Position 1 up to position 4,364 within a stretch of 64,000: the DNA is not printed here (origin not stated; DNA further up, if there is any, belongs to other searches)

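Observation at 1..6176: Giant hydrolase/helical-repeat protein plus a coupled 652-aa unknown partner: candidate uncharacterised two-gene conflict (defence or toxin) module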

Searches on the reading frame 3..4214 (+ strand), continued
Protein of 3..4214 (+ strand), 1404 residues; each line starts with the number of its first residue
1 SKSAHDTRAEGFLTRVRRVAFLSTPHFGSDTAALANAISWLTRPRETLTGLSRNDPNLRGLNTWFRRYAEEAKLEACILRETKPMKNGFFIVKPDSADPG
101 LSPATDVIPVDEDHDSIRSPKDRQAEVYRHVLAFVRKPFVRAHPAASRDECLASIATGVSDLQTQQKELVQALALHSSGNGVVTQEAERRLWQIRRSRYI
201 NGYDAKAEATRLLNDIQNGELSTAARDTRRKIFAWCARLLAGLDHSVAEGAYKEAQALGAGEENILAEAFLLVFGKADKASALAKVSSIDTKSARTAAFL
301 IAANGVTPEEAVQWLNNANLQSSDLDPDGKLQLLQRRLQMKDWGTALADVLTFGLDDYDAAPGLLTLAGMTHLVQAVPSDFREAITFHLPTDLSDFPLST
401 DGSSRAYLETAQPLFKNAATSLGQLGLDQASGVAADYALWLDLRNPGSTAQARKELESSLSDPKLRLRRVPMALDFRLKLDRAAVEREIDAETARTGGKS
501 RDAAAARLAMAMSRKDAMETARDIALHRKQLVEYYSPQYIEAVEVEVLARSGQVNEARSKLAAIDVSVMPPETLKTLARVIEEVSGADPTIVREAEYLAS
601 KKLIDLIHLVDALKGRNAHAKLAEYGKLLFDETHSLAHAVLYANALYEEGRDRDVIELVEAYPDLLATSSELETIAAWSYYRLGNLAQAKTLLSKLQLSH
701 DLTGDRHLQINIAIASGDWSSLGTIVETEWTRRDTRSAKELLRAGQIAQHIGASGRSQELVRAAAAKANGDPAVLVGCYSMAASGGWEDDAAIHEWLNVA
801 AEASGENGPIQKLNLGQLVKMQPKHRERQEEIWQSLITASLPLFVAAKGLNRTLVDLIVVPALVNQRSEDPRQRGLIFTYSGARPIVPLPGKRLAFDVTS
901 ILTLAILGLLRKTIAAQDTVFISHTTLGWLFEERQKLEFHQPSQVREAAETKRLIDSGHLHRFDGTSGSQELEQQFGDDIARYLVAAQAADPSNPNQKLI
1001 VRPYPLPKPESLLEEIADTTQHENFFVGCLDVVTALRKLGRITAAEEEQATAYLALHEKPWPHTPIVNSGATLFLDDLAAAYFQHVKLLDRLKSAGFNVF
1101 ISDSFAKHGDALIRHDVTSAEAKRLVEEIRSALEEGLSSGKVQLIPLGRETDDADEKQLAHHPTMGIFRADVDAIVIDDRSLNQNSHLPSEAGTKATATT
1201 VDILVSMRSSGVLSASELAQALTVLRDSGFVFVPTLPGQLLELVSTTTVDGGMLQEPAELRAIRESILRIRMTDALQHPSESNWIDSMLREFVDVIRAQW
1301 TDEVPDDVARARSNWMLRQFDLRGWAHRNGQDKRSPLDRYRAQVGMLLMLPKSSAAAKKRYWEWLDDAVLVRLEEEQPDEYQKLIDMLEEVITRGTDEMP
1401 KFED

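Call 51: find_encoding_contigs(protein=P0158, flank=8000, max_places=1)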
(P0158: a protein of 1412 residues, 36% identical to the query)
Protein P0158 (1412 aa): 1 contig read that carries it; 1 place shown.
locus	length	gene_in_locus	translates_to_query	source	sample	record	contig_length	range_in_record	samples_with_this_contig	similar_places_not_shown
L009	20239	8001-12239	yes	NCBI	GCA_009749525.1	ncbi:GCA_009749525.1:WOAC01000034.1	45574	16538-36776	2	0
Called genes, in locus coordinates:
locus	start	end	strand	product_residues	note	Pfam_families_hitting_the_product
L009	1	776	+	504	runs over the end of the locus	PF00005:ABC_tran, PF13304:AAA_21 (faint), PF00005:ABC_tran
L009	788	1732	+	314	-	PF00294:PfkB, PF08543:Phos_pyr_kin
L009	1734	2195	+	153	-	PF05025:RbsD_FucU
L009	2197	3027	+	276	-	PF02548:Pantoate_transf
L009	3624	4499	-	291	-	PF00701:DHDPS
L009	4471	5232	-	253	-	PF03747:ADP_ribosyl_GH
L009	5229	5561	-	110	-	-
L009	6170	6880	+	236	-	PF17194:AbiEi_3_N, PF11459:AbiEi_3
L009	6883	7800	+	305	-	PF08843:AbiEii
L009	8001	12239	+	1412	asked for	PF20698:PIN-TPR-GreABC (faint), PF24407:HTH_upst_double_PIN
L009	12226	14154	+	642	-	PF24388:Permuted_GreAB-C (weak)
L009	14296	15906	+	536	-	-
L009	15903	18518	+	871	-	PF13091:PLDc_2 (faint)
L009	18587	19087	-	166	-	-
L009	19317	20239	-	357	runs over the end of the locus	PF00069:Pkinase, PF07714:PK_Tyr_Ser-Thr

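Call 52: find_encoding_contigs(protein=P0165, flank=8000, max_places=1)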
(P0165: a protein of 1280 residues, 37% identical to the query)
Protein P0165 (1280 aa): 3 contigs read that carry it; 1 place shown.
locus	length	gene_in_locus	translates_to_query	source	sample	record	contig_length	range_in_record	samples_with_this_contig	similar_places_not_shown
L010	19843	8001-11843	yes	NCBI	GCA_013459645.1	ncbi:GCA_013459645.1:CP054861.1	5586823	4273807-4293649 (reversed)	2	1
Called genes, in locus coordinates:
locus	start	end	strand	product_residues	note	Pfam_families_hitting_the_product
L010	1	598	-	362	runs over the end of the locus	PF03480:DctP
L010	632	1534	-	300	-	PF04909:Amidohydro_2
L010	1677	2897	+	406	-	PF00126:HTH_1, PF03466:LysR_substrate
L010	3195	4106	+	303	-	PF13495:Phage_int_SAM_4, PF02899:Phage_int_SAM_1 (weak), PF00589:Phage_integrase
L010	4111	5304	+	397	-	PF14319:Zn_Tnp_IS91, PF04986:Y2_Tnp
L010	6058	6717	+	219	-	PF05057:DUF676, PF12697:Abhydrolase_6 (weak)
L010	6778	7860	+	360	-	PF13384:HTH_23, PF13518:HTH_28 (faint), PF13551:HTH_29, PF13565:HTH_32, PF13358:DDE_3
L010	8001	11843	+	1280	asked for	PF24407:HTH_upst_double_PIN, PF20698:PIN-TPR-GreABC (faint)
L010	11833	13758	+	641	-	-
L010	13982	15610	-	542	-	PF02696:SelO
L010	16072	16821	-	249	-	PF00106:adh_short, PF08659:KR, PF23441:SDR (weak), PF13561:adh_short_C2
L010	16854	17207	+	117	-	-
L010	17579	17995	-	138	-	PF00903:Glyoxalase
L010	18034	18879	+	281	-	PF20240:DUF6597, PF12833:HTH_18, PF00165:HTH_AraC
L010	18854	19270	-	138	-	PF28474:DUF8412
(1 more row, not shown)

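Call 53: find_encoding_contigs(protein=P0169, flank=8000, max_places=1)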
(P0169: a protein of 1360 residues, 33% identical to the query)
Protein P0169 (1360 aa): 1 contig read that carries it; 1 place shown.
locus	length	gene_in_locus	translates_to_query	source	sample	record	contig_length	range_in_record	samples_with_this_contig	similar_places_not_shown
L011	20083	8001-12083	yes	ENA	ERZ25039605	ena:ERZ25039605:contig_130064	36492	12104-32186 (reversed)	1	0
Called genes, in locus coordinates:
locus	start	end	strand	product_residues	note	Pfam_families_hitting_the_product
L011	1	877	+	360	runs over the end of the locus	PF02653:BPD_transp_2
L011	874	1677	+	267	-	PF00005:ABC_tran, PF13304:AAA_21 (faint), PF13401:AAA_22 (faint)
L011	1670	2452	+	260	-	PF00005:ABC_tran, PF13304:AAA_21 (faint), PF12399:BCA_ABC_TP_C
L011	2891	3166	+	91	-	-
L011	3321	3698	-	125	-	PF00581:Rhodanese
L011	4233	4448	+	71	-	PF12728:HTH_17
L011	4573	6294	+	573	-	PF00589:Phage_integrase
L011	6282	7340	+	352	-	-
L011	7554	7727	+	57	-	-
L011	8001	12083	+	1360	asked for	PF20698:PIN-TPR-GreABC (faint), PF24407:HTH_upst_double_PIN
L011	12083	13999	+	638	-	-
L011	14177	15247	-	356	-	PF00271:Helicase_C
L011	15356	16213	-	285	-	-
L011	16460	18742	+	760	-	PF00176:SNF2-rel_dom, PF00270:DEAD, PF04851:ResIII, PF00271:Helicase_C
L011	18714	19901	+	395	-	PF13020:NOV_C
